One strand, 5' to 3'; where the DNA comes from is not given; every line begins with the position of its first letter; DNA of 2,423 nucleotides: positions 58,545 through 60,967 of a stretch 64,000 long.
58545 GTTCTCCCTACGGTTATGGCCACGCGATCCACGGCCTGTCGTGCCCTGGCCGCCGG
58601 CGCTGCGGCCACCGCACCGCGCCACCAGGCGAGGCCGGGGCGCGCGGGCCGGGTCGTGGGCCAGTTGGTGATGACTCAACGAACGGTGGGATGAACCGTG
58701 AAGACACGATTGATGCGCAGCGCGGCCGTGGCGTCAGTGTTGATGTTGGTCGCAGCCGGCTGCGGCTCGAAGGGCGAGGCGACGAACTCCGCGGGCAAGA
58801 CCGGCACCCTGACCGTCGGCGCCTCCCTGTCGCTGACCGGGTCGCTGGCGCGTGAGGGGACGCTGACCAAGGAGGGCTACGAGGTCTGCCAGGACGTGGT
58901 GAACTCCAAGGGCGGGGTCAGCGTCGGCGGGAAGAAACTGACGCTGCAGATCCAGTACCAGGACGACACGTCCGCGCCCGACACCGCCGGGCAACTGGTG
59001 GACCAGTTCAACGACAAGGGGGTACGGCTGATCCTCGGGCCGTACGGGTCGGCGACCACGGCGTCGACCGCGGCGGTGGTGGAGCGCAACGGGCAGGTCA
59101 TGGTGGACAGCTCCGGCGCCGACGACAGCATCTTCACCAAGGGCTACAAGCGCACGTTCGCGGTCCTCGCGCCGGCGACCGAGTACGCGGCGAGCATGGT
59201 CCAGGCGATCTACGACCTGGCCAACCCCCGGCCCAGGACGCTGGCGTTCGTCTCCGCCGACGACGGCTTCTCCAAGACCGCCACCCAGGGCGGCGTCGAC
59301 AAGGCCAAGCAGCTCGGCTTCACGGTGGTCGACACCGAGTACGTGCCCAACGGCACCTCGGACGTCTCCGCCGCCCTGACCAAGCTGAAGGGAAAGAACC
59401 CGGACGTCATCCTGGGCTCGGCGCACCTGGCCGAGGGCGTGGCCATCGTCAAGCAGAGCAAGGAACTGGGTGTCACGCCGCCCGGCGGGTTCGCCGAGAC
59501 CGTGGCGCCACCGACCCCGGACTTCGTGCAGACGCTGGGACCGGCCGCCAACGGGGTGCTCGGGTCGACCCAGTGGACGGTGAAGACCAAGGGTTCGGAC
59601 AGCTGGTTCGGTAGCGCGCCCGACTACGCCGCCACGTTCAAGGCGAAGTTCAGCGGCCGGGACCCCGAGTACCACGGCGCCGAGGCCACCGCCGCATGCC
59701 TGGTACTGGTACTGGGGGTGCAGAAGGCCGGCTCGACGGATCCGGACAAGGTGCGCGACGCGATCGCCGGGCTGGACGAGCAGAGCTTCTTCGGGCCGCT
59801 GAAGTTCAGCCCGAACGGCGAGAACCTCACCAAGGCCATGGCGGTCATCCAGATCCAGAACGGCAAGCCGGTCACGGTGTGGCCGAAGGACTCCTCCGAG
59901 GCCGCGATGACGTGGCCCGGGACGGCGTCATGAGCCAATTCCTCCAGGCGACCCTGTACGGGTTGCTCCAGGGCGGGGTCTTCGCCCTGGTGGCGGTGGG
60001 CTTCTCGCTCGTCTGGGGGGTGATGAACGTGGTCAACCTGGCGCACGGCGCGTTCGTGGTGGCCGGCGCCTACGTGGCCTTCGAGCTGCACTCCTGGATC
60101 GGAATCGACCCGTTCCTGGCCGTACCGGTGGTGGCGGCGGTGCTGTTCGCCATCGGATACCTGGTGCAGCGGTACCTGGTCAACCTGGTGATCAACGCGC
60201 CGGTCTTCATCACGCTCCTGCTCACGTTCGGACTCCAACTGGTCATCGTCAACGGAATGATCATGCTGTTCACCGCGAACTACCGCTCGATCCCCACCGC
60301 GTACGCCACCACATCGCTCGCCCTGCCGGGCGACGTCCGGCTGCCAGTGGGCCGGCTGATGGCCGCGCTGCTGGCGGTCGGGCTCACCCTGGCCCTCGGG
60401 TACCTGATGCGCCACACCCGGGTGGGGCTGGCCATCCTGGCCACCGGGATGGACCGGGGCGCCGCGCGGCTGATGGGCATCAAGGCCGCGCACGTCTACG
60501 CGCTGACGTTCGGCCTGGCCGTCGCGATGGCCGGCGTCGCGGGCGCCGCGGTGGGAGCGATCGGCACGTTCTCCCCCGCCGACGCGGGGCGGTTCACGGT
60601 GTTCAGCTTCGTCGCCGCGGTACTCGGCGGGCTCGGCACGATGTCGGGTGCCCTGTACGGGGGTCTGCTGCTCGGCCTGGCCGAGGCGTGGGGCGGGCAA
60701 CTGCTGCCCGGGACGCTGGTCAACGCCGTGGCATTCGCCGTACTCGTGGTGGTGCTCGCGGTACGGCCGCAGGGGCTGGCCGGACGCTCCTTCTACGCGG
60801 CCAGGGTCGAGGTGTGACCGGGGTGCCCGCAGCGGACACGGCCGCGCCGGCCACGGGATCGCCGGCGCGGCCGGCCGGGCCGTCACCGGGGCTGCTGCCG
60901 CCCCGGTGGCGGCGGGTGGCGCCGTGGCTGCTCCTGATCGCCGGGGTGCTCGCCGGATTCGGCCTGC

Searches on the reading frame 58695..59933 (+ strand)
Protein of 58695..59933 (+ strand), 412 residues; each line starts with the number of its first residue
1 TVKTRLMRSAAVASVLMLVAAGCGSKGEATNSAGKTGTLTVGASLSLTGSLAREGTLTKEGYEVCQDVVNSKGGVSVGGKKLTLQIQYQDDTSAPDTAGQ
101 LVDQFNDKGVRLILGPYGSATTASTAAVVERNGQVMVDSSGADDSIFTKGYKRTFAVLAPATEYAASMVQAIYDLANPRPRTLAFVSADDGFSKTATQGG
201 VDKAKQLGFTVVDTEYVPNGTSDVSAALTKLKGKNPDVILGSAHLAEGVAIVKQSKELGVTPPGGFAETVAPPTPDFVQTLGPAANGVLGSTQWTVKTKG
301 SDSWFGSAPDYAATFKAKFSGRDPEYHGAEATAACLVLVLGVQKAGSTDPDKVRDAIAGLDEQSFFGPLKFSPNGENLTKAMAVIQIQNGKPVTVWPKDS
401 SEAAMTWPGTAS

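Call 90: search_protein_families(library=pfam, proteins=[window:58695-59933:+], max_evalue=0.0001)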
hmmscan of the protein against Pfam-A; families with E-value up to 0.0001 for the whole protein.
window:58695-59933:+ (412 aa): 3 families
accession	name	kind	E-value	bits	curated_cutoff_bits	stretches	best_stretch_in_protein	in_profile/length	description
PF13458.12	Peripla_BP_6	-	4.4e-46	158.6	31.7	1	38-390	1-342/343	Periplasmic binding protein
PF13433.12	Peripla_BP_5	-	2.1e-15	57.1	27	1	40-408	2-358/363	Periplasmic binding protein domain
PF01094.35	ANF_receptor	-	2.1e-10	40.6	25.4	1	69-382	13-345/353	Receptor family ligand binding region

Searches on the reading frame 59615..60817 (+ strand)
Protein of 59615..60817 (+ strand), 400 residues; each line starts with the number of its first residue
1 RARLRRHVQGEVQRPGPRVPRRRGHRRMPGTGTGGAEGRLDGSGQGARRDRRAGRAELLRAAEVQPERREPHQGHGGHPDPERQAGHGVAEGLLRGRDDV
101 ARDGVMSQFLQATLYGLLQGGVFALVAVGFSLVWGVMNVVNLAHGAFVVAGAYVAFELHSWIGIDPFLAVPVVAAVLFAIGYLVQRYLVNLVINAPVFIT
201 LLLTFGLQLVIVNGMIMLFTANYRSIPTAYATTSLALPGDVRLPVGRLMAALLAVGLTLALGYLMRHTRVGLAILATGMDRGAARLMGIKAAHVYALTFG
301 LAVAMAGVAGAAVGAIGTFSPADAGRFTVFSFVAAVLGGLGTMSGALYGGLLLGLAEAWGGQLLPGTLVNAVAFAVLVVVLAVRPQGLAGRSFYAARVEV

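Call 94: search_protein_families(library=pfam, proteins=[window:59615-60817:+], max_evalue=0.0001)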
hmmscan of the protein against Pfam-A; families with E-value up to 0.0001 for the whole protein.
window:59615-60817:+ (400 aa): 1 family
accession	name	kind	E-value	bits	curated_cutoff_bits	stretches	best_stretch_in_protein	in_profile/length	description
PF02653.21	BPD_transp_2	-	4.4e-30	105.2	26.8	1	114-381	3-269/269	Branched-chain amino acid transport system / permease component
